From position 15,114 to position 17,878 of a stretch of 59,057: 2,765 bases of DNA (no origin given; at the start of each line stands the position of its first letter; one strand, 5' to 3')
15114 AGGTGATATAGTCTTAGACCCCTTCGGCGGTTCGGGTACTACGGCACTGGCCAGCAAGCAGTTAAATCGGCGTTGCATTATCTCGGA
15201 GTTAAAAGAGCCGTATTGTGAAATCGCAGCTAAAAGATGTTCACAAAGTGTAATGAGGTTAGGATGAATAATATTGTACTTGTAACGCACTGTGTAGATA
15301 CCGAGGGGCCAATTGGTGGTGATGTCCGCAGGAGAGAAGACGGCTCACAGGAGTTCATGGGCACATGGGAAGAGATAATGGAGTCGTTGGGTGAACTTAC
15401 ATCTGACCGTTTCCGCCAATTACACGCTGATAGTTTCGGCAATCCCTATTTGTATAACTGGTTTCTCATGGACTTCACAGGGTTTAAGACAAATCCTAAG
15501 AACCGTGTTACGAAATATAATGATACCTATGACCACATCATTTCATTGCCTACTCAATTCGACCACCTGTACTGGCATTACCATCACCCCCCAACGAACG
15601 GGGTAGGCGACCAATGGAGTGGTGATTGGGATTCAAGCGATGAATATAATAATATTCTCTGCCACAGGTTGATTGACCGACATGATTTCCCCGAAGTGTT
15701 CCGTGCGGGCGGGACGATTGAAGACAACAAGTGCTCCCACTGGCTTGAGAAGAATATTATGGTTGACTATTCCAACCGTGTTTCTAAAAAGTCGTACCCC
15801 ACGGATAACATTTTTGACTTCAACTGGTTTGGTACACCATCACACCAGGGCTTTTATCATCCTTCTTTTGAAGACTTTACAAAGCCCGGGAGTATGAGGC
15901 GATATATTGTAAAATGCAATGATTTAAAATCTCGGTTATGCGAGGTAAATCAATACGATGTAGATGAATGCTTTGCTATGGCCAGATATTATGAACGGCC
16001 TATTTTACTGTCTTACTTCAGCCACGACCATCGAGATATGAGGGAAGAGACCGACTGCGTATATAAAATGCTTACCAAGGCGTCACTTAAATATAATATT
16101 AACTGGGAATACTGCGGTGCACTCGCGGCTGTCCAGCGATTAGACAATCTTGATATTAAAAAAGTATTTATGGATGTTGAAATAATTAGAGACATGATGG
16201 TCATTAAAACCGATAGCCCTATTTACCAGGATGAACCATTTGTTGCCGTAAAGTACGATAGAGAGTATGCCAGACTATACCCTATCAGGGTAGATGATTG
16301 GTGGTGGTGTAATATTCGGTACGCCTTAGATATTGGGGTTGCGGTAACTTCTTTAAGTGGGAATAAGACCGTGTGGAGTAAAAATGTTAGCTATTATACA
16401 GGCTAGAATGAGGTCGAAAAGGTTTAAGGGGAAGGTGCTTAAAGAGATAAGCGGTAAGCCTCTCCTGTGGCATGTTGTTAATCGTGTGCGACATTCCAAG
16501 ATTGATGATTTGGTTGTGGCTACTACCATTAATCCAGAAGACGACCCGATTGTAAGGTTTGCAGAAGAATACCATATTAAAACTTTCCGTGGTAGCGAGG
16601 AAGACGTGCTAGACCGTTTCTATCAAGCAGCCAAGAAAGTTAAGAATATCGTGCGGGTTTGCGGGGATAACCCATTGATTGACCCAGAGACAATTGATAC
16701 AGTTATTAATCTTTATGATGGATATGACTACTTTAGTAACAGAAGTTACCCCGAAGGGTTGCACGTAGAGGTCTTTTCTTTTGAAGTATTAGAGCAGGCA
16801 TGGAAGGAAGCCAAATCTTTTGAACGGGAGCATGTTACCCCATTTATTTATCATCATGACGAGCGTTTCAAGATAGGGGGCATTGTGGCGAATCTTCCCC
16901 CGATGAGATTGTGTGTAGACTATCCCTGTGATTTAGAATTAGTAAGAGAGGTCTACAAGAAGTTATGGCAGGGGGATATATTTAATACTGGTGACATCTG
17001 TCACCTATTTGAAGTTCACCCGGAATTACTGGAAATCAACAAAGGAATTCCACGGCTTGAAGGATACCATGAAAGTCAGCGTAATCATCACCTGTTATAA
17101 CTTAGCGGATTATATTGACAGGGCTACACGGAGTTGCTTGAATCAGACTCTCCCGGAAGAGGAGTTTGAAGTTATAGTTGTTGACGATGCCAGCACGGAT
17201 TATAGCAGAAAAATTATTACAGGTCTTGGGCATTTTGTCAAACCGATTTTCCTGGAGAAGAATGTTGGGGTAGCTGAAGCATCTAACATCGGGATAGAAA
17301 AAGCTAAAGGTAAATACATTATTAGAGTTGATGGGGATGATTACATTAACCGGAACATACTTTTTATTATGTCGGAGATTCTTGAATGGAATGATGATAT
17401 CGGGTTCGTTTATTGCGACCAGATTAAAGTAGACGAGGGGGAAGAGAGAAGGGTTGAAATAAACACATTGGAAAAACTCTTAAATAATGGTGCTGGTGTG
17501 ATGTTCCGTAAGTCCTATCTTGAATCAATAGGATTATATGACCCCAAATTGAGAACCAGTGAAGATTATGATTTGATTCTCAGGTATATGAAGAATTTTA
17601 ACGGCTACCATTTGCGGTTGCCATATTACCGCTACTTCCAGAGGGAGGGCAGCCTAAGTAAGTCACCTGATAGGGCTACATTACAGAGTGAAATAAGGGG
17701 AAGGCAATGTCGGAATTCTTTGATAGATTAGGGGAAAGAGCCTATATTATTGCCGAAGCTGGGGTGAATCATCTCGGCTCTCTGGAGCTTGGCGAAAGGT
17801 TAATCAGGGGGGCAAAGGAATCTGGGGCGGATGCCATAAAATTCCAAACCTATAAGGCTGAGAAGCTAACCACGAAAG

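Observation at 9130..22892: A 13.8 kb nonulosonic-acid (sialic-like) and deoxy-sugar biosynthesis island wired into the late operon of a siphovirus-type phage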

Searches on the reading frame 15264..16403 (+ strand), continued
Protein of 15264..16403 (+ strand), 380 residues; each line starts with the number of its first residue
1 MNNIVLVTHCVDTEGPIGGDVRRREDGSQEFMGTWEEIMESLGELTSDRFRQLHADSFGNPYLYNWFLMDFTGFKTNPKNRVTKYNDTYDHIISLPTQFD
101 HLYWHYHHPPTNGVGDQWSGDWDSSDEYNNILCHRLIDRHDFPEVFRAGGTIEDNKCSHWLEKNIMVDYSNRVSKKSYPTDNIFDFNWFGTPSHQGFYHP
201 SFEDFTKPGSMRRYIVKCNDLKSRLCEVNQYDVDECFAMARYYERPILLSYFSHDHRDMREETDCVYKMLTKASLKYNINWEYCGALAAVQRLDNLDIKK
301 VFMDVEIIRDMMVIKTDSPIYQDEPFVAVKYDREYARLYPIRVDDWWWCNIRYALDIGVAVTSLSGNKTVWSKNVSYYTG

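Call 99: search_protein_families(library=phrogs, proteins=[L187:219-908:+, L187:1345-2262:+, L187:2255-3037:+, L187:3122-3949:+, L187:7039-8163:+, L187:14415-15245:+, L187:18038-18778:+, L187:18792-19154:+, L187:19160-20518:+, L187:20521-21177:+], max_evalue=0.001)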
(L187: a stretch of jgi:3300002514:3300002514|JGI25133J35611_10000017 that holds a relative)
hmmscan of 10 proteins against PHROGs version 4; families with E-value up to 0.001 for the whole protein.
L187:219-908:+ (230 aa): 0 families

L187:1345-2262:+ (306 aa): 0 families

L187:2255-3037:+ (261 aa): 0 families

L187:3122-3949:+ (276 aa): 0 families

L187:7039-8163:+ (375 aa): 0 families

L187:14415-15245:+ (277 aa): 5 families
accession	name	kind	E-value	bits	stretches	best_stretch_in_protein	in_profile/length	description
phrog_69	-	DNA, RNA and nucleotide metabolism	2.5e-19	70.7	1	4-274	81-321/501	exonuclease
phrog_1218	-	DNA, RNA and nucleotide metabolism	1.3e-17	65.1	1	8-198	5-184/364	exonuclease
phrog_1706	-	DNA, RNA and nucleotide metabolism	1.5e-08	35.4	1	9-272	46-240/293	CRISPR/Cas system associated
phrog_8097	-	DNA, RNA and nucleotide metabolism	7.1e-07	29.3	1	13-208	3-154/598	exonuclease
phrog_412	-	DNA, RNA and nucleotide metabolism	0.00073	19.9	0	12-175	157-307/440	exonuclease VIII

L187:18038-18778:+ (247 aa): 0 families

L187:18792-19154:+ (121 aa): 0 families

L187:19160-20518:+ (453 aa): 0 families

L187:20521-21177:+ (219 aa): 0 families

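Call 100: search_dna_similar(query=window:15264-16403:+, collection=phages, mode=protein, max_rows=20)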
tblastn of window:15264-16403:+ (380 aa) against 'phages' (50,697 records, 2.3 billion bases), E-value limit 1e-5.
No match.

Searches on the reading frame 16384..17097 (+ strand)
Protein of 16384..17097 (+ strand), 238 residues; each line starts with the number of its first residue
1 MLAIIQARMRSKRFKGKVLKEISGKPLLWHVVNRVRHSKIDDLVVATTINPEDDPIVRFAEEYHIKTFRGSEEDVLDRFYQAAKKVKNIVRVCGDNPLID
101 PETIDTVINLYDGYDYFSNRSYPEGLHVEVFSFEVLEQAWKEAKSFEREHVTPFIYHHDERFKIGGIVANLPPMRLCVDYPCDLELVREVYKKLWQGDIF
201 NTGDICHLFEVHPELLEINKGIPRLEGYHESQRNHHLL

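Call 6: search_protein_families(library=pfam, proteins=[window:16384-17097:+], max_evalue=0.01)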
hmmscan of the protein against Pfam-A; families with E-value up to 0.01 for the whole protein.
window:16384-17097:+ (238 aa): 2 families
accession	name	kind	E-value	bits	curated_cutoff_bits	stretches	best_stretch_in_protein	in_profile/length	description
PF02348.25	CTP_transf_3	-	3e-34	119.2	22.6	1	3-192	2-207/217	Cytidylyltransferase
PF12804.13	NTP_transf_3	-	1.1e-07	32.6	27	1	10-114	8-116/160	MobA-like NTP transferase domain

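Call 7: search_protein_families(library=ncbifam, proteins=[window:16384-17097:+], max_evalue=0.001)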
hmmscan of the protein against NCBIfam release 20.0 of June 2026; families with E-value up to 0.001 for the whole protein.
window:16384-17097:+ (238 aa): 14 families
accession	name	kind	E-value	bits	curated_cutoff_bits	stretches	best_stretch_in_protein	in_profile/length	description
NF003952.0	PRK05450.1-5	subfamily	2.3e-20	72.8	193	1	2-111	4-116/250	3-deoxy-manno-octulosonate cytidylyltransferase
NF009905.0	PRK13368.1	subfamily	1.2e-17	64.1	255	1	2-111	4-114/243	3-deoxy-manno-octulosonate cytidylyltransferase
NF003948.0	PRK05450.1-1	equivalog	3.9e-15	55.7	281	1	2-110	7-119/248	3-deoxy-manno-octulosonate cytidylyltransferase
TIGR00466.1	kdsB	equivalog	6.8e-14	51.8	155.2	1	3-109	5-114/241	3-deoxy-manno-octulosonate cytidylyltransferase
NF003950.0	PRK05450.1-3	subfamily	1.3e-11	44.3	234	1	2-111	4-117/248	3-deoxy-manno-octulosonate cytidylyltransferase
TIGR01173.1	glmU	equivalog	2e-08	33.5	366.85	1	7-108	12-114/452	bifunctional UDP-N-acetylglucosamine diphosphorylase/glucosamine-1-phosphate N-acetyltransferase GlmU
NF010934.1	PRK14354.1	equivalog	3.2e-08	32.5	450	1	7-111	11-115/447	bifunctional UDP-N-acetylglucosamine diphosphorylase/glucosamine-1-phosphate N-acetyltransferase GlmU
NF001457.0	PRK00317.1-3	equivalog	1.3e-07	31.4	164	1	3-111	4-113/200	molybdenum cofactor guanylyltransferase MobA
NF010933.0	PRK14353.1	equivalog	5.6e-07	28.5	505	1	7-109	17-122/453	bifunctional UDP-N-acetylglucosamine diphosphorylase/glucosamine-1-phosphate N-acetyltransferase GlmU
TIGR03584.1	PseF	equivalog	7.9e-07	28.9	205.7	1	2-68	1-64/222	pseudaminic acid cytidylyltransferase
TIGR03310.1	matur_MocA_YgfJ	equivalog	4.8e-05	23.4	186.45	1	3-112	2-116/188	molybdenum cofactor cytidylyltransferase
NF045495.1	AdoCbiPCobY_Meth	equivalog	9.1e-05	22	250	1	2-112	2-120/195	adenosylcobinamide-phosphate guanylyltransferase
NF010932.0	PRK14352.1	equivalog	0.00022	20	611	1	7-110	18-125/488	bifunctional UDP-N-acetylglucosamine diphosphorylase/glucosamine-1-phosphate N-acetyltransferase GlmU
NF010935.0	PRK14355.1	equivalog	0.00041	19.1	718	1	7-110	15-120/459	bifunctional UDP-N-acetylglucosamine diphosphorylase/glucosamine-1-phosphate N-acetyltransferase GlmU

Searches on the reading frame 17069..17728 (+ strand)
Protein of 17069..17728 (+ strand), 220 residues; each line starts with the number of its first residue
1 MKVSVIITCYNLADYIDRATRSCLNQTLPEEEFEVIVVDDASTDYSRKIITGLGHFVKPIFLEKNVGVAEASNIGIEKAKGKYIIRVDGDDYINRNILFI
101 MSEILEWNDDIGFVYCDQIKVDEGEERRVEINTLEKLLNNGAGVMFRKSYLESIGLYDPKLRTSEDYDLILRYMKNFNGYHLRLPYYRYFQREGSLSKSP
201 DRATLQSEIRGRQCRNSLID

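Call 6: search_protein_families(library=pfam, proteins=[window:17069-17728:+], max_evalue=0.01)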
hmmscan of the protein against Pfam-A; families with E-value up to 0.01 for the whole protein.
window:17069-17728:+ (220 aa): 5 families
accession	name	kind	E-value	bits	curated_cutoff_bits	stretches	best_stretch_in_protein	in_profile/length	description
PF00535.33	Glycos_transf_2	-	7.8e-28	97.9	23.3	1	4-131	1-130/168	Glycosyl transferase family 2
PF10111.15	Glyco_tranf_2_2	-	2.5e-12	47.3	27.3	1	5-101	2-102/276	Glycosyltransferase like family 2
PF13641.12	Glyco_tranf_2_3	-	3.3e-09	37.5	27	1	3-122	3-126/230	Glycosyltransferase like family 2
PF20015.4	VMAP-M12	-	0.0061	17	27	1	97-162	3-68/136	vWA-MoxR associated protein middle region (VMAP-M) 12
PF13632.12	Glyco_trans_2_3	-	0.0073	16.6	27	0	141-196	74-127/198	Glycosyl transferase family group 2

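Call 7: search_protein_families(library=ncbifam, proteins=[window:17069-17728:+], max_evalue=0.001)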
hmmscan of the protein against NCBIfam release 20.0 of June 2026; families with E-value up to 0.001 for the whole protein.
window:17069-17728:+ (220 aa): 21 families
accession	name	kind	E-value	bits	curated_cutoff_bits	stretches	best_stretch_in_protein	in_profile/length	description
NF041875.1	EPS_EpsD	equivalog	2.4e-18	66.6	370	1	3-96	1-95/325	exopolysaccharide biosynthesis glycosyltransferase EpsD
NF047683.1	TeichurnBiosyTuaG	equivalog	2.8e-18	66.5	400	1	2-116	7-121/252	teichuronic acid biosynthesis protein TuaG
NF053739.1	GlytfEpsEBac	equivalog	9.7e-18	64.1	450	1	2-189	2-202/265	glycosyltransferase EpsE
NF007482.0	PRK10073.1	equivalog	1.1e-16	60.7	423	1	2-127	7-131/334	glycosyltransferase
TIGR03937.1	PgaC_IcaA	equivalog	4.2e-16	58.9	422.3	1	2-114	46-159/407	poly-beta-1,6-N-acetyl-D-glucosamine synthase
TIGR03111.1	glyc2_xrt_Gpos1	hypoth_equivalog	9.2e-13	47.8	363.95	1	2-112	50-163/439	TIGR03111 family XrtG-associated glycosyltransferase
TIGR03965.1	mycofact_glyco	equivalog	3.5e-12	45.9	280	1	2-90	75-164/467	mycofactocin biosynthesis glycosyltransferase MftF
TIGR04283.1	glyco_like_mftF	equivalog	5.5e-10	39.2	182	1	3-175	1-171/221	TIGR04283 family arsenosugar biosynthesis glycosyltransferase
NF007453.0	PRK10018.1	equivalog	1.8e-09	37.7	382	1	3-115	8-121/280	colanic acid biosynthesis glycosyltransferase WcaA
TIGR04017.1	WcaA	equivalog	2.4e-09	37.2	495.75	1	3-117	7-122/279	colanic acid biosynthesis glycosyltransferase WcaA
NF050050.1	ProtGlycPglI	equivalog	3.9e-09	36.3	500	1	2-100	3-103/306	GalNAc(5)-diNAcBac-PP-undecaprenol beta-1,3-glucosyltransferase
TIGR04009.1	wcaE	equivalog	4.5e-09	35.9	369.2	1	1-175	1-180/248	colanic acid biosynthesis glycosyltransferase WcaE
NF038302.1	EPS_HpsE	equivalog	2.5e-08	33.3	300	1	2-121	2-126/307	hormogonium polysaccharide biosynthesis glycosyltransferase HpsE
NF047588.1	GlcsyltransPgfSStrep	equivalog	9.5e-08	31.6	500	1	1-92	1-97/308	glycosyltransferase PgfS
NF007986.1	PRK10714.1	equivalog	1.1e-07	31.2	529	1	2-90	7-100/316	undecaprenyl-phosphate 4-deoxy-4-formamido-L-arabinose transferase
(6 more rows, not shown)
